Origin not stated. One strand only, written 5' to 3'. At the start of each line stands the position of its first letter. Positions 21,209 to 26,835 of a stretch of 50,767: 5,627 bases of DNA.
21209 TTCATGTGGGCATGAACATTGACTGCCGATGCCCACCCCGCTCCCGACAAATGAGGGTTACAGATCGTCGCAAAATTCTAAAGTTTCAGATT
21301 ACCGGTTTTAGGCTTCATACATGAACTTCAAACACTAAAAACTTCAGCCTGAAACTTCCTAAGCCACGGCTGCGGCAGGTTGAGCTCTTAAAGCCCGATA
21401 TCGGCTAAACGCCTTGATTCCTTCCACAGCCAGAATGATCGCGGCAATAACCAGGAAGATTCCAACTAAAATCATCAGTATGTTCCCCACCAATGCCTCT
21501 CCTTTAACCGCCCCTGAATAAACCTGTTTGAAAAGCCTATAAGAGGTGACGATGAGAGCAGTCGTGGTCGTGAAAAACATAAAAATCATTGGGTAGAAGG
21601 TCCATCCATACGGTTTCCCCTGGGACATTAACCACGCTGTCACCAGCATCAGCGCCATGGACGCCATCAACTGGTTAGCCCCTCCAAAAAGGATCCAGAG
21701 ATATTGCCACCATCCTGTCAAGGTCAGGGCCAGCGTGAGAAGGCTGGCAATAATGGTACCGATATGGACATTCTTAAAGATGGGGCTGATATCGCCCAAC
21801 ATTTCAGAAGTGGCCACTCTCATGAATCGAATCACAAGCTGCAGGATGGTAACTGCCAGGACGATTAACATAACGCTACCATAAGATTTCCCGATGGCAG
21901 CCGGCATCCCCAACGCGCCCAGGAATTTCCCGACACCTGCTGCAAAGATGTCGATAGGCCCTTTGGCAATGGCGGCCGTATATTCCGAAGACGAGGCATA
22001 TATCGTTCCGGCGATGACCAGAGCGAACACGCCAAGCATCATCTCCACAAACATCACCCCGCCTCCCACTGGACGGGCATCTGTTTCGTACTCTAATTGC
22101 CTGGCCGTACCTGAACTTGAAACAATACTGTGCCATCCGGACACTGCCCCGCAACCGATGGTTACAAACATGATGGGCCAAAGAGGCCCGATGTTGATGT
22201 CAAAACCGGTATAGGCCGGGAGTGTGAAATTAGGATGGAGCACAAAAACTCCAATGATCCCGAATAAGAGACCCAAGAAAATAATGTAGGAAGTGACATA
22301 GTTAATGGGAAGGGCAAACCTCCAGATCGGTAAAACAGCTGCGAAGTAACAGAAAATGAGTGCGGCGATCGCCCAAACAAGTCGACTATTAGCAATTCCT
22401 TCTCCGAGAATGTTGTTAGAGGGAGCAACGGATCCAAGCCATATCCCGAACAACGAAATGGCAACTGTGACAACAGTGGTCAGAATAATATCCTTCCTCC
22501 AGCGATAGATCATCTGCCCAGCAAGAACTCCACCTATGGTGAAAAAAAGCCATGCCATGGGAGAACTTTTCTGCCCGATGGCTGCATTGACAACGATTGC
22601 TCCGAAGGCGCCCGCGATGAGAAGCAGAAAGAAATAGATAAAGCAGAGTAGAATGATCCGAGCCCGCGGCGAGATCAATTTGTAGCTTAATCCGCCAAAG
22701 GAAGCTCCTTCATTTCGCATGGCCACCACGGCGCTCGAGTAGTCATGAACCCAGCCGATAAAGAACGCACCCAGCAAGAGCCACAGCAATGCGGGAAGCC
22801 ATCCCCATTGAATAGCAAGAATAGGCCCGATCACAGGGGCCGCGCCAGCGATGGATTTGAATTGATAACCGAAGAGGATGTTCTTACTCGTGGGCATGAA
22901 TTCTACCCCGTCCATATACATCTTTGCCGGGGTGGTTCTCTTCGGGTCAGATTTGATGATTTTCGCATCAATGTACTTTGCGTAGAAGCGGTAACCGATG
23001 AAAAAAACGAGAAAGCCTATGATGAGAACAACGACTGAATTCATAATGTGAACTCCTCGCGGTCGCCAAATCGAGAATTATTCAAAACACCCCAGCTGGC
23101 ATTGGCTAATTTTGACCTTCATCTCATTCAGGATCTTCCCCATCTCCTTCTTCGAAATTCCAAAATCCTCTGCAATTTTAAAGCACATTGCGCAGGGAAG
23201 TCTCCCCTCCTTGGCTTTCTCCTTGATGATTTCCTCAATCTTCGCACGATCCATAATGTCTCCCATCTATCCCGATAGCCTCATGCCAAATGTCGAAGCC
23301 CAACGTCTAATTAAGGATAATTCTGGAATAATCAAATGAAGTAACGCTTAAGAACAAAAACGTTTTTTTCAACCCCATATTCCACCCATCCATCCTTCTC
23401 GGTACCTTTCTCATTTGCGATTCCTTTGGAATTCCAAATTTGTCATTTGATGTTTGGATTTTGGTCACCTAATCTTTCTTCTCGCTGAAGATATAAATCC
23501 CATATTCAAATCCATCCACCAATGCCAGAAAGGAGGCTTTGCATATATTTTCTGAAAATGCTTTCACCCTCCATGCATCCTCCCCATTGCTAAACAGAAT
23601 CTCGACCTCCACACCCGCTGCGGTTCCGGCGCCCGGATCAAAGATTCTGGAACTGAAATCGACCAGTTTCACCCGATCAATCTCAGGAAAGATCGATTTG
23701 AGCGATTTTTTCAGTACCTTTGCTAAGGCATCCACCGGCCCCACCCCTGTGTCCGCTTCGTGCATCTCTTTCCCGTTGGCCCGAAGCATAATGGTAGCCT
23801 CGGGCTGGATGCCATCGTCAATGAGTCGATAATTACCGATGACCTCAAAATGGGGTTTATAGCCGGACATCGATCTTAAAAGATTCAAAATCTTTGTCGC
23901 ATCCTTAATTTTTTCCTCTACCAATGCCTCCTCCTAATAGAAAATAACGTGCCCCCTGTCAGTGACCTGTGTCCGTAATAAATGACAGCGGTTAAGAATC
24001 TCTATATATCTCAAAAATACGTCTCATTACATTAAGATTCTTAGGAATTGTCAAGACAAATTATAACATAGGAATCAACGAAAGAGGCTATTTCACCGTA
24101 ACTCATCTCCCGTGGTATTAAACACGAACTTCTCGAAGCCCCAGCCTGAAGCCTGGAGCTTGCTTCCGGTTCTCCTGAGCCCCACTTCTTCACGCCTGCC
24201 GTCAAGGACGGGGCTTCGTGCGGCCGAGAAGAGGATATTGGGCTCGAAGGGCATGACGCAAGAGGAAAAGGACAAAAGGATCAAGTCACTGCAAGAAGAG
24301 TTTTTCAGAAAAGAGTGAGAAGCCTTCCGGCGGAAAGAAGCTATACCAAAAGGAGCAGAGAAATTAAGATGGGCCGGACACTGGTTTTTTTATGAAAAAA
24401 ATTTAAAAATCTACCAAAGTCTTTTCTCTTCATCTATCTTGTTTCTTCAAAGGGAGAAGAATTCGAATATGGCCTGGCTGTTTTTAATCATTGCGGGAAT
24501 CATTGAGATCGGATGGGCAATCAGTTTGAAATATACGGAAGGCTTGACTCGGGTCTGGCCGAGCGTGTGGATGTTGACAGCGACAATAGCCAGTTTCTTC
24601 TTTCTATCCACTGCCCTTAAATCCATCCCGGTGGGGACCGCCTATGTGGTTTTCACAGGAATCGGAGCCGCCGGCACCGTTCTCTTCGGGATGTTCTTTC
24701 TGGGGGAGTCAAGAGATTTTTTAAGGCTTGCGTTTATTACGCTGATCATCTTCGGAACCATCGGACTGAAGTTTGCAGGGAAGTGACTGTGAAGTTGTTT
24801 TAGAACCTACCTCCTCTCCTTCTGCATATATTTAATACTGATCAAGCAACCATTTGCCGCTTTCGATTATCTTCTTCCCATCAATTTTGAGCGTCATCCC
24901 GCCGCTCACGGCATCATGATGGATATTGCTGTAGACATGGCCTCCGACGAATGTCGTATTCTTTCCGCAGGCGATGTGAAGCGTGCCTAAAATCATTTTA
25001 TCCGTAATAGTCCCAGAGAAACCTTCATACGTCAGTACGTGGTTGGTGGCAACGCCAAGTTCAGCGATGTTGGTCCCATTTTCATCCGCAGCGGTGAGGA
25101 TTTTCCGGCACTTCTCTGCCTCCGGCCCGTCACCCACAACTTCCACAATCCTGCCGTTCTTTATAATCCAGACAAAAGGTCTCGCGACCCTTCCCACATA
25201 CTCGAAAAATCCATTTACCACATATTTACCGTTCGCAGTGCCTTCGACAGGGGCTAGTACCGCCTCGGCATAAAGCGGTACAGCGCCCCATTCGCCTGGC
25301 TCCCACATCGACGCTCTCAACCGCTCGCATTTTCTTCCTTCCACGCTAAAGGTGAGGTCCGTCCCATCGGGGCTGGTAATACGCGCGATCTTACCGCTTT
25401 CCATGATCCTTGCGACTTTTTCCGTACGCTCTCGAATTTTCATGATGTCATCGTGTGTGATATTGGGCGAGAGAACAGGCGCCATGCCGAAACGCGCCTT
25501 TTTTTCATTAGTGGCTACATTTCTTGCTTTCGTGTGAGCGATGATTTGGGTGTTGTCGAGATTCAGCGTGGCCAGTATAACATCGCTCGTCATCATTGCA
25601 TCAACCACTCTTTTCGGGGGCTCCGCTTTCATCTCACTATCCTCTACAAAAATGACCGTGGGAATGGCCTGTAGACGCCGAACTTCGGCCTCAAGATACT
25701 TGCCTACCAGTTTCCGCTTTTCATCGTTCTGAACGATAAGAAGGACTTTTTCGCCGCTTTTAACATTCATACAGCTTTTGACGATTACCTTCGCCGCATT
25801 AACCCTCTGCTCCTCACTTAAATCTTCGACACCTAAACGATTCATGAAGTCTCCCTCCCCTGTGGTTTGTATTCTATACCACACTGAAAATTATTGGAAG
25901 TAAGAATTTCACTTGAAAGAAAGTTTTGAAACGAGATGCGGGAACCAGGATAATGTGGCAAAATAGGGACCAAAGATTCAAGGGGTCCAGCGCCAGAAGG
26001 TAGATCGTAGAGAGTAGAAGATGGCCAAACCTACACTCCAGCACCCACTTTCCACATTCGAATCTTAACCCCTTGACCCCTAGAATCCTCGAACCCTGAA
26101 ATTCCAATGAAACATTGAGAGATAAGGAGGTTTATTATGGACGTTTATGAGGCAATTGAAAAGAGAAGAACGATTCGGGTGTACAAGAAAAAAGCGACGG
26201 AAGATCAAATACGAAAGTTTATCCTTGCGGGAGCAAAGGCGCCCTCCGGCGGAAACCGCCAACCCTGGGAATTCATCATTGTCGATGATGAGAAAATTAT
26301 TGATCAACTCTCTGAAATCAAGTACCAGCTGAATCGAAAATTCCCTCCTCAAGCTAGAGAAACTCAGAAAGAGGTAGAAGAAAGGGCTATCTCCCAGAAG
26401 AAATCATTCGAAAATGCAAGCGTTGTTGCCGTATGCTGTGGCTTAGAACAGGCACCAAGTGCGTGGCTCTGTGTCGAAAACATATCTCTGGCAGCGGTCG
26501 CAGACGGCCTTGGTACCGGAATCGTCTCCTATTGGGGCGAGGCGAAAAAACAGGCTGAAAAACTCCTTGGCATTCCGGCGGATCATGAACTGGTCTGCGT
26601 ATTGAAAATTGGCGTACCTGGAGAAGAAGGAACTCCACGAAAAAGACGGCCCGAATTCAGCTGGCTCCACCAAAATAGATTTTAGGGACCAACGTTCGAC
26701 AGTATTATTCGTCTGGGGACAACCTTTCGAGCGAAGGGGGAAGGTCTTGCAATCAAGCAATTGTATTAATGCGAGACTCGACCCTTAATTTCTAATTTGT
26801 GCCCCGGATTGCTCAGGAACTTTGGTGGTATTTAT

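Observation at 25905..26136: One promoter-plus-leader module occurs three times, in front of three unrelated operons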

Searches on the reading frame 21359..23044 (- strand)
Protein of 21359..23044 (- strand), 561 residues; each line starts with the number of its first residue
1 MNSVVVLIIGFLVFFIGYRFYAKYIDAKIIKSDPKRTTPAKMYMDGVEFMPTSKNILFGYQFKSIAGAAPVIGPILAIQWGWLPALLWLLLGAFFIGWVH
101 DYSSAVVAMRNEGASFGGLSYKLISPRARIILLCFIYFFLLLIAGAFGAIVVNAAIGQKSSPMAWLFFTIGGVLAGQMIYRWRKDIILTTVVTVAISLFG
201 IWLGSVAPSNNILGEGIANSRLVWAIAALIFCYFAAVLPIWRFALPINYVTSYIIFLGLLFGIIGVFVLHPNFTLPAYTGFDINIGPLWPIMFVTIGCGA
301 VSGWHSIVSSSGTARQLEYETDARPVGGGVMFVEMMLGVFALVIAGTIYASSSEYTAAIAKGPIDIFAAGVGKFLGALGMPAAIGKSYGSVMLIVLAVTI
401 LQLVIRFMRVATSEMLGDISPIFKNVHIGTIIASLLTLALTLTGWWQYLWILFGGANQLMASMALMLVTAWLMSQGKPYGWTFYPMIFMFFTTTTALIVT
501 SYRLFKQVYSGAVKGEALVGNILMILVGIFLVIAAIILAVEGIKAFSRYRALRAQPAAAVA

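Call 57: search_protein_families(library=pfam, proteins=[window:21359-23044:-])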
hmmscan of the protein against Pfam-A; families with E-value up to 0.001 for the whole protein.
window:21359-23044:- (561 aa): 1 family
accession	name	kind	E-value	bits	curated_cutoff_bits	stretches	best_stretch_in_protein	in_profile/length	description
PF02554.20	CstA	-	1.8e-137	459.9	27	2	2-349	1-355/560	Carbon starvation protein CstA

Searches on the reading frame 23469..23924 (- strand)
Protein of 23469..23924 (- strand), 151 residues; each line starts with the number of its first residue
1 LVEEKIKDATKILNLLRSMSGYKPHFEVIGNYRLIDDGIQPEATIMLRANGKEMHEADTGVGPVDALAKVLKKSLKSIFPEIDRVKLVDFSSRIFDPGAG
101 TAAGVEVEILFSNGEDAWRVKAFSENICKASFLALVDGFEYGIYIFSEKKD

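Call 57: search_protein_families(library=pfam, proteins=[window:23469-23924:-])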
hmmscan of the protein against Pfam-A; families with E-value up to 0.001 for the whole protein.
window:23469-23924:- (151 aa): 1 family
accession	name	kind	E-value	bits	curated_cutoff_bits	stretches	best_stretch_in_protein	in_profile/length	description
PF08502.15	LeuA_dimer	-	3.7e-17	62.9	24.9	1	36-141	31-129/131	LeuA allosteric (dimerisation) domain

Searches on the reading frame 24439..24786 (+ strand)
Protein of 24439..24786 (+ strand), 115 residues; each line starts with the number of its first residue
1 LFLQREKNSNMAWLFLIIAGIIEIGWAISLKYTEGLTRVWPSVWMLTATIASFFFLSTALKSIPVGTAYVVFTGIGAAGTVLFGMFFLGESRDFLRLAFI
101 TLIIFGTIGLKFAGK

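Call 57: search_protein_families(library=pfam, proteins=[window:24439-24786:+])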
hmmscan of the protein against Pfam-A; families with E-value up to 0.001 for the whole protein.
window:24439-24786:+ (115 aa): 2 families
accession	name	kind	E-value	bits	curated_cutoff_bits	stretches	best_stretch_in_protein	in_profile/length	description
PF00893.25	Multi_Drug_Res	-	1.6e-27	96.3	23.7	1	11-103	1-93/93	Small Multidrug Resistance protein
PF00892.27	EamA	-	7.7e-05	23.4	28.2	0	14-109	36-132/135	EamA-like transporter family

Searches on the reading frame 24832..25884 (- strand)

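Call 10: search_protein_families(library=pfam, proteins=[window:24832-25884:-])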
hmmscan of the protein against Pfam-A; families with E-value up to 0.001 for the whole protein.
window:24832-25884:- (350 aa): 1 family
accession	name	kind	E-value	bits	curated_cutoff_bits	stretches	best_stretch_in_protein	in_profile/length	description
PF02073.20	Peptidase_M29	-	1.2e-06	28.1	27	1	150-336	188-390/406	Thermophilic metalloprotease (M29)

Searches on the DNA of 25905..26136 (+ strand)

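Call 69: search_dna_similar(query=window:25905-26136:+, collection=plasmids, mode=distant, max_rows=5)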
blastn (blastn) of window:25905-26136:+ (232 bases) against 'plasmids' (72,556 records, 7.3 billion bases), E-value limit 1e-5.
No match.

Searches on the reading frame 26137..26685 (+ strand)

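Call 10: search_protein_families(library=pfam, proteins=[window:26137-26685:+])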
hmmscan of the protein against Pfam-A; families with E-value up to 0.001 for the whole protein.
window:26137-26685:+ (182 aa): 2 families
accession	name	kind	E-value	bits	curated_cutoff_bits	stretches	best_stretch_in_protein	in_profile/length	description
PF00881.29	Nitroreductase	-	9.1e-23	81.7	23.5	1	7-159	1-166/167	Nitroreductase family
PF14512.11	TM1586_NiRdase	-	6.9e-14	52.4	27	2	16-55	151-190/215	Putative TM nitroreductase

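Call 53: search_protein_families(library=ncbifam, proteins=[window:26137-26685:+])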
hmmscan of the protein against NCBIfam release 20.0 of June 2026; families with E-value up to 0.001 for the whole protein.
window:26137-26685:+ (182 aa): 8 families
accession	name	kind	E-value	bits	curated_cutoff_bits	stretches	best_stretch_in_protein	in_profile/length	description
TIGR02476.1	BluB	equivalog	3.3e-17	62.5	150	1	3-164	9-183/205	5,6-dimethylbenzimidazole synthase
NF008088.0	PRK10828.1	equivalog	6.2e-09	35.6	183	1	2-161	2-163/183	NAD(P)H nitroreductase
NF047509.1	Rv3131_FMN_oxido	subfamily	1.8e-07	30.9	199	0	30-52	4-26/319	Acg family FMN-binding oxidoreductase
NF009810.0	PRK13294.1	equivalog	1.3e-06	27.6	304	0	5-100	256-351/449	coenzyme F420-0:L-glutamate ligase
TIGR03553.1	F420_FbiB_CTERM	equivalog_domain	2.4e-06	27.4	249.55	0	5-65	1-63/194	F420 biosynthesis protein FbiB, C-terminal domain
NF005901.0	PRK07877.1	equivalog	5.1e-06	25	476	1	9-55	361-407/722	Rv1355c family protein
NF008033.1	PRK10765.1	equivalog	0.00011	21.7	223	1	3-181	4-180/240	oxygen-insensitive NADPH nitroreductase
NF008275.0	PRK11053.1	equivalog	0.00014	21.4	227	1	1-54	1-56/217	oxygen-insensitive NAD(P)H nitroreductase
